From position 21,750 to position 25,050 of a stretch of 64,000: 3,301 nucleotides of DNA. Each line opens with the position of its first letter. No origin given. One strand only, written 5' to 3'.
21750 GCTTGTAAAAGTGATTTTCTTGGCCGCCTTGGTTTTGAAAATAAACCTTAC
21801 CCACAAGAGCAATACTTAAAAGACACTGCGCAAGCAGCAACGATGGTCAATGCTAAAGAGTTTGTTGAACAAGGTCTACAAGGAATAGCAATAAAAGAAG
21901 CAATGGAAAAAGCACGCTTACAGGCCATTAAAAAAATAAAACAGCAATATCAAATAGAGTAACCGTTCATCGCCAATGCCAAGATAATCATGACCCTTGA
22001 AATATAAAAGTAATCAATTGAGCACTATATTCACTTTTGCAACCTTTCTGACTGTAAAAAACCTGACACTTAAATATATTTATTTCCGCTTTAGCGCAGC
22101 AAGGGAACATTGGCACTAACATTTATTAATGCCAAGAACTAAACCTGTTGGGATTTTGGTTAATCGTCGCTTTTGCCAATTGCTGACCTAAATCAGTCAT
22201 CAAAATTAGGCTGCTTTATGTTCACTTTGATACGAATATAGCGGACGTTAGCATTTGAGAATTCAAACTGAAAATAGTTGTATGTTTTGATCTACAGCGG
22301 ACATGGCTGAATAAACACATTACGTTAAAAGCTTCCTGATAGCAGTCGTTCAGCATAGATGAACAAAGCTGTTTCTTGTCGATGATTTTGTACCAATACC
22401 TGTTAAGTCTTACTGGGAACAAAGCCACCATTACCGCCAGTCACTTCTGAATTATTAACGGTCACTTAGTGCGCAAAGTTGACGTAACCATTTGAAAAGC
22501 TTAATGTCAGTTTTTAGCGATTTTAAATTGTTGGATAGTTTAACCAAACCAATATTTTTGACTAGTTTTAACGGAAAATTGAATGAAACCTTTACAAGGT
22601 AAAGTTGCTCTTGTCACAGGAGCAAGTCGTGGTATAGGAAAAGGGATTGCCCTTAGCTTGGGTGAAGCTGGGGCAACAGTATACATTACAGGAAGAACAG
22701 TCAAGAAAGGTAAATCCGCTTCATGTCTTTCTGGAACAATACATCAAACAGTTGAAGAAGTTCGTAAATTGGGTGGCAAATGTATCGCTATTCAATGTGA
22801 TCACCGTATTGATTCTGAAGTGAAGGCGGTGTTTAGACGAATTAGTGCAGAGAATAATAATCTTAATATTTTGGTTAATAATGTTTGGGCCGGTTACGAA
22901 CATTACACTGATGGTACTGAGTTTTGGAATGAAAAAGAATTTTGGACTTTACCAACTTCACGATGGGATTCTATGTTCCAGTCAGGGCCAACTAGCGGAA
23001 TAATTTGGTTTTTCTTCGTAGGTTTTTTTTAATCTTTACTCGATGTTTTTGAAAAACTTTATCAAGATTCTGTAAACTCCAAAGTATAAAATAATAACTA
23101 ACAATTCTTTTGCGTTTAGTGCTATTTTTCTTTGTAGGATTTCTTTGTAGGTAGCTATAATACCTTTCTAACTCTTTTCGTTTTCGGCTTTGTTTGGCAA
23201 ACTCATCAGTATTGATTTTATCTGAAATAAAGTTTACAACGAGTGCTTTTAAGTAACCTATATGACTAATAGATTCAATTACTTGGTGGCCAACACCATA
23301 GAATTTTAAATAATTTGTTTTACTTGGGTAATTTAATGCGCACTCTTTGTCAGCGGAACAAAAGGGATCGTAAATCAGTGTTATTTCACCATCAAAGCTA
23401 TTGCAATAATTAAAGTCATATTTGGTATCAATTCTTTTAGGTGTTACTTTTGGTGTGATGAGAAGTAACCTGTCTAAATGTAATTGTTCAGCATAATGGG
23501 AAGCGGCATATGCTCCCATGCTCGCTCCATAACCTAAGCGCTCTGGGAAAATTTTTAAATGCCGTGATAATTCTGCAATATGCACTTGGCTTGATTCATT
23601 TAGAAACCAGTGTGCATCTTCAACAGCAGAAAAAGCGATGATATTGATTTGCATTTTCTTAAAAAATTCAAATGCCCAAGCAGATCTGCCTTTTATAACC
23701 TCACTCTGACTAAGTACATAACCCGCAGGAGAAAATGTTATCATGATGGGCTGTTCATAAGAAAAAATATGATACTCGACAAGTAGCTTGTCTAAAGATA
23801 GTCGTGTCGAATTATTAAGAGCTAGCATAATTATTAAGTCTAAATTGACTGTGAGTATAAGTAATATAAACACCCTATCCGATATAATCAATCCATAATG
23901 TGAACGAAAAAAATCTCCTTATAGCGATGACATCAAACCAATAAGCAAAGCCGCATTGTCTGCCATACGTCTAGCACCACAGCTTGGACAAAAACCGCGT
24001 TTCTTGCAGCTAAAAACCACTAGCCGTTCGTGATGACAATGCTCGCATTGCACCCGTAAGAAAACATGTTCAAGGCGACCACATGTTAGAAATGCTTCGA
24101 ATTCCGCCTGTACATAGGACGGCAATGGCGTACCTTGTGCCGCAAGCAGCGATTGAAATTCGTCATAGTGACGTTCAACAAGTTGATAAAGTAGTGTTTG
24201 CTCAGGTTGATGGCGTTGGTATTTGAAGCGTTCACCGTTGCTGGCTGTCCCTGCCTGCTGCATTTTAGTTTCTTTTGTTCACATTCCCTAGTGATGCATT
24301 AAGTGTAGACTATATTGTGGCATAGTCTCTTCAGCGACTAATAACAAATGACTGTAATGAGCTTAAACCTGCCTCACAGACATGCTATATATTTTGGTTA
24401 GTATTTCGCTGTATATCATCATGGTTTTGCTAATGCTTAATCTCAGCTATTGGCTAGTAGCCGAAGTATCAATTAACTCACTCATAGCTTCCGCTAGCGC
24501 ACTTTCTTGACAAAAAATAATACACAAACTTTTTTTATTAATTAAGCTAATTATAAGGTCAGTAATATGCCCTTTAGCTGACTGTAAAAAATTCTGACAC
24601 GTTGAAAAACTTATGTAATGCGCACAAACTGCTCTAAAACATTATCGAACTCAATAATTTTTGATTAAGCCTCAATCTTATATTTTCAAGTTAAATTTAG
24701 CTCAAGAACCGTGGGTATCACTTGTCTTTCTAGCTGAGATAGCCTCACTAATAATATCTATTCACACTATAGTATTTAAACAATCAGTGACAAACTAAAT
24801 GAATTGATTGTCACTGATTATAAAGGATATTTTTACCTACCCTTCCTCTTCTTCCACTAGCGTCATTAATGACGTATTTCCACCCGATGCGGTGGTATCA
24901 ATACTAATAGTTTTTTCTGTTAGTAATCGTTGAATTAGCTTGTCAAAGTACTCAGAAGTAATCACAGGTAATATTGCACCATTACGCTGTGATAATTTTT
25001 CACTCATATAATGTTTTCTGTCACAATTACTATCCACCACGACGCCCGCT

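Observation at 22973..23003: A hybrid junction: SDR gene cut at a site-like sequence, with the cargo gene's stop codon inside the site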

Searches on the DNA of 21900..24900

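Call 47: search_rna_families(source=window, start=21900, end=24900, threshold=evalue, max_evalue=1)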
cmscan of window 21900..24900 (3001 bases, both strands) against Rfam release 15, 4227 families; matches with E-value up to 1: 1.
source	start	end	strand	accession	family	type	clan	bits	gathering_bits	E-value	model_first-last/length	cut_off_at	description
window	23408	23468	+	RF02843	RefA5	Gene; antisense;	-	22.8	91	0.18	1-68/68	no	Enterococcus sRNA A5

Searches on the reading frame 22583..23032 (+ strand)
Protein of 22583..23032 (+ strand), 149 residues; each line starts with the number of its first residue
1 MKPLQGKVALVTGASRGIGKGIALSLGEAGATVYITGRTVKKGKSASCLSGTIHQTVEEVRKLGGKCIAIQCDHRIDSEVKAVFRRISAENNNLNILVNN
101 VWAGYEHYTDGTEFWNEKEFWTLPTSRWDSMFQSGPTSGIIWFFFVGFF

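Call 7: search_protein_families(library=pfam, proteins=[window:22583-23032:+], max_evalue=0.01)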
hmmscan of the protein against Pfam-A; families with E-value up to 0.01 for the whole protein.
window:22583-23032:+ (149 aa): 4 families
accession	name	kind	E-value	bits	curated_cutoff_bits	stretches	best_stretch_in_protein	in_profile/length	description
PF00106.31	adh_short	-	5.9e-16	59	26.6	1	7-115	1-88/195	short chain dehydrogenase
PF13561.12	adh_short_C2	-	3.6e-09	37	27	1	13-101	1-79/236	Enoyl-(Acyl carrier protein) reductase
PF08659.16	KR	-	0.00021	21.7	22.6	1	9-95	3-83/180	KR domain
PF02882.25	THF_DHG_CYH_C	-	0.0054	16.5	27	1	3-42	33-72/160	Tetrahydrofolate dehydrogenase/cyclohydrolase, NAD(P)-binding domain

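Call 15: find_homologous_proteins(query=window:22583-23029:+, max_evalue=0.001)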
Query seq(149 aa) (149 aa): 3637 proteins with E <= 0.001 among 8000 candidates; the best 120 are listed.
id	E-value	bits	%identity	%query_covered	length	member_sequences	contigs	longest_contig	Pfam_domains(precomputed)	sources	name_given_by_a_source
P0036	9.6e-97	339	100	100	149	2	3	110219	PF13561.13,PF00106.32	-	-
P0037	6.1e-93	327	97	100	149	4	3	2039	PF13561.13,PF00106.32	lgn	-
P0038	3.5e-71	256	82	95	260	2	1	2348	PF13561.13,PF00106.32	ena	-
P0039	2.4e-60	221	73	91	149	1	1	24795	PF13561.13,PF00106.32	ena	-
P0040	2.2e-58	214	70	91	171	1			PF13561.13,PF00106.32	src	-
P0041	4.8e-58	213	70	91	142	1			PF13561.13,PF00106.32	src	-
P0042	5.7e-58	213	70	91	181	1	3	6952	PF13561.13,PF00106.32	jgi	jgi:dehydrogenase/reductase SDR family member 1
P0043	1.9e-57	211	69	91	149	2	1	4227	PF13561.13,PF00106.32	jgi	jgi:NAD(P)-dependent dehydrogenase (short-subunit alcohol dehydrogenase family)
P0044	2.5e-57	211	70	91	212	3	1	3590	PF13561.13,PF00106.32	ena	-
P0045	3.3e-57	211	69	91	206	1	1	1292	PF13561.13,PF00106.32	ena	-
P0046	3.9e-57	210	70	91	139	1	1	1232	PF13561.13,PF00106.32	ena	-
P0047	5.9e-57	210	69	91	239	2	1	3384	PF13561.13,PF00106.32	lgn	-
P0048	8.4e-57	209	73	89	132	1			PF13561.13,PF00106.32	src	-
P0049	1.0e-56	209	76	85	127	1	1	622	PF13561.13,PF00106.32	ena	-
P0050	5.4e-56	207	69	90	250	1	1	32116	PF13561.13,PF00106.32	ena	-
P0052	1.1e-55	206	95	70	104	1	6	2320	PF13561.13,PF00106.32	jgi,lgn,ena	-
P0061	2.8e-53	198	80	74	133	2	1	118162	PF13561.13,PF00106.32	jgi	-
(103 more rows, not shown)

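Call 19: find_encoding_contigs(protein=P0038, flank=3000, max_places=3)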
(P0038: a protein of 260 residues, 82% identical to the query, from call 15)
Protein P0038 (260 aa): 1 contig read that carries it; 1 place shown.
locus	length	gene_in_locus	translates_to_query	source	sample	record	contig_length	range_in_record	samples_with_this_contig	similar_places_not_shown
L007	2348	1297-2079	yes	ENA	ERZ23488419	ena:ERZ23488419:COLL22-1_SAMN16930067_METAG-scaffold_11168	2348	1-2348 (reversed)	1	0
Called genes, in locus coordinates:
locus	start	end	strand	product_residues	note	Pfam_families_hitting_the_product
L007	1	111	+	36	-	?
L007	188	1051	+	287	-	PF00722:Glyco_hydro_16 (weak)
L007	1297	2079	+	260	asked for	PF00106:adh_short, PF13561:adh_short_C2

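Call 36: find_encoding_contigs(protein=P0037, flank=3000, max_places=4)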
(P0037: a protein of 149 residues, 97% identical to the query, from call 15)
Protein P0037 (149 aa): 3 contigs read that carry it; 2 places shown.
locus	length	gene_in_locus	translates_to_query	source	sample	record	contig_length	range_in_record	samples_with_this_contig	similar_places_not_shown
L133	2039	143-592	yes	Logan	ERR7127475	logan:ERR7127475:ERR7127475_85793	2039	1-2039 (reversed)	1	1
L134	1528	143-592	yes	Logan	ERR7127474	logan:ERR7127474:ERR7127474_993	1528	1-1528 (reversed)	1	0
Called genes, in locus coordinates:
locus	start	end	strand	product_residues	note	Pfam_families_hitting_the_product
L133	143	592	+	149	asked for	PF00106:adh_short, PF13561:adh_short_C2 (weak)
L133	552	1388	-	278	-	-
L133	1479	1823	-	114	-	PF14319:Zn_Tnp_IS91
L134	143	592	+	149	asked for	PF00106:adh_short, PF13561:adh_short_C2 (weak)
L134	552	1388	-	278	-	-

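Call 37: find_encoding_contigs(protein=P0061, flank=5000, max_places=2)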
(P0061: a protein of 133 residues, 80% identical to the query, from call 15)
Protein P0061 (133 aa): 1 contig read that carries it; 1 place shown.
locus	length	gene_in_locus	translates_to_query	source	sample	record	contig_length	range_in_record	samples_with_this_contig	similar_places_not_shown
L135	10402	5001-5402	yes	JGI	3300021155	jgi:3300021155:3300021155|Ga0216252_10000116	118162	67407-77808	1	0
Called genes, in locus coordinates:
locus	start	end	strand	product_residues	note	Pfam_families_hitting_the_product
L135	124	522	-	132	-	-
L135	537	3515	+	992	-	PF07715:Plug, PF00593:TonB_dep_Rec_b-barrel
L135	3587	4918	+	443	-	PF13347:MFS_2, PF07690:MFS_1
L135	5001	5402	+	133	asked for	PF00106:adh_short, PF13561:adh_short_C2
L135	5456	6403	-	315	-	PF00722:Glyco_hydro_16 (weak)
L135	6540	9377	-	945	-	PF05345:He_PIG, PF03935:SKN1_KRE6_Sbg1, PF00722:Glyco_hydro_16, PF26113:GH16_XgeA, PF03935:SKN1_KRE6_Sbg1 (weak), PF18559:Exop_C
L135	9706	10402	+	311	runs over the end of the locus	-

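Call 66: find_encoding_contigs(protein=P0039, flank=5000, max_places=2)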
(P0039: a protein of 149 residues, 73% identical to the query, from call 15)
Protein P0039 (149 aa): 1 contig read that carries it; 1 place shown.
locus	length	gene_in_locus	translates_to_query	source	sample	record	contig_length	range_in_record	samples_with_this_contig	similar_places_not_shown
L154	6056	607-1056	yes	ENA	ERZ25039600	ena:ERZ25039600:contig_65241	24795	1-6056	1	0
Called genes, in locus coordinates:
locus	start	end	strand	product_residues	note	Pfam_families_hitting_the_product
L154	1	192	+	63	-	?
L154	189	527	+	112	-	-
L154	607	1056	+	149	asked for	PF00106:adh_short, PF13561:adh_short_C2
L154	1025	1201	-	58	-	-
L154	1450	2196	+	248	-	PF03575:Peptidase_S51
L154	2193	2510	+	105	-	-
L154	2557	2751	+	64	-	PF01872:RibD_C (weak)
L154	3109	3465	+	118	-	PF00583:Acetyltransf_1, PF13302:Acetyltransf_3 (weak), PF13508:Acetyltransf_7, PF13673:Acetyltransf_10 (weak)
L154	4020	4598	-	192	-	-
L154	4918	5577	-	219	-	-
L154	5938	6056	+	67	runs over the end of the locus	-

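Call 74: search_protein_families(library=ncbifam, proteins=[window:22583-22987:+], max_evalue=0.01)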
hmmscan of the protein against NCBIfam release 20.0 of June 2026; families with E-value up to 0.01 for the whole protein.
window:22583-22987:+ (135 aa): 195 families (the best 25 are shown)
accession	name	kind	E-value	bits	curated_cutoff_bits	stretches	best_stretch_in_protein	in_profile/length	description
NF006159.0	PRK08303.1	subfamily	4e-37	128.1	364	1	2-117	4-119/305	SDR family oxidoreductase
NF006133.0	PRK08278.1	subfamily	7.7e-23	80.8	250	1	2-102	2-99/278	SDR family oxidoreductase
NF005559.1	PRK07231.1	subfamily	4.4e-17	62.4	215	1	4-117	2-102/249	glucose 1-dehydrogenase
NF005975.0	PRK08063.1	equivalog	1e-16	61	328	1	5-105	3-94/250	enoyl-[acyl-carrier-protein] reductase FabL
NF005446.0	PRK07035.1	equivalog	1.7e-16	60.3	373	1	4-103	9-98/255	SDR family oxidoreductase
NF004778.0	PRK06124.1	equivalog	1.9e-16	60.2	303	1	4-103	9-98/256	SDR family oxidoreductase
TIGR03971.1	SDR_subfam_1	subfamily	1e-15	57.8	300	1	4-101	1-100/271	mycofactocin-coupled SDR family oxidoreductase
NF006070.0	PRK08213.1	subfamily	1.2e-15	57.8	279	1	4-104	10-100/259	gluconate 5-dehydrogenase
NF009931.0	PRK13394.1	subfamily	2e-15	57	340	1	2-105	3-94/262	3-hydroxybutyrate dehydrogenase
NF004197.0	PRK05653.1-1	equivalog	7.2e-15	55.3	332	1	2-101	3-92/249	3-oxoacyl-ACP reductase FabG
NF009093.0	PRK12429.1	subfamily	1.9e-14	53.6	258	1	4-114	3-101/259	3-hydroxybutyrate dehydrogenase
NF009386.0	PRK12745.1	equivalog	4.3e-14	52.2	250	1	6-101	5-91/259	3-ketoacyl-ACP reductase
NF004818.0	PRK06172.1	equivalog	5.2e-14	52.2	336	1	2-107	3-96/253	SDR family oxidoreductase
NF005594.0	PRK07326.1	equivalog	5.7e-14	52.2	271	1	3-114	3-101/237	SDR family oxidoreductase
NF005868.0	PRK07806.1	subfamily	5.9e-14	52.2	162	1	2-108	2-99/248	SDR family oxidoreductase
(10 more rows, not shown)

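Call 84: find_encoding_contigs(protein=P0052, flank=3000, max_places=6)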
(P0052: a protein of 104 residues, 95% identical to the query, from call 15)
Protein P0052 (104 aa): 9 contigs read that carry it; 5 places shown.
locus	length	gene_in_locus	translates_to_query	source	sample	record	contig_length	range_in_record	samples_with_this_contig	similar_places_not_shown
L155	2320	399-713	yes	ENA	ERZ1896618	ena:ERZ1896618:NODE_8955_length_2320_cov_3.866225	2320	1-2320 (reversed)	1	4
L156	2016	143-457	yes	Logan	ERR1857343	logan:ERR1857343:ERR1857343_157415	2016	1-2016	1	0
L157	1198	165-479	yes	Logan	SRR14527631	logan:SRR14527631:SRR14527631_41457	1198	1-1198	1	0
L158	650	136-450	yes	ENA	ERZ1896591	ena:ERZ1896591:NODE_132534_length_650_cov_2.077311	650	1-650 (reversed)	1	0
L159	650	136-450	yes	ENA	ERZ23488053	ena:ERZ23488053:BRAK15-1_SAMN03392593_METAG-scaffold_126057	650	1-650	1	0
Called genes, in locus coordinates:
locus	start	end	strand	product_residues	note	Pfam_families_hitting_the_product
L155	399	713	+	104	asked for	PF00106:adh_short, PF13561:adh_short_C2 (weak)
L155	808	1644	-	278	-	-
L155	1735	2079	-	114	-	PF14319:Zn_Tnp_IS91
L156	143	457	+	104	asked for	PF00106:adh_short, PF13561:adh_short_C2 (weak)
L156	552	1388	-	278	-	-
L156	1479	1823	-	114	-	PF14319:Zn_Tnp_IS91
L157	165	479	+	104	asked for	PF00106:adh_short, PF13561:adh_short_C2 (weak)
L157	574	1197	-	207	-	?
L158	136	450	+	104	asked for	PF00106:adh_short, PF13561:adh_short_C2 (weak)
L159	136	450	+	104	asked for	PF00106:adh_short, PF13561:adh_short_C2 (weak)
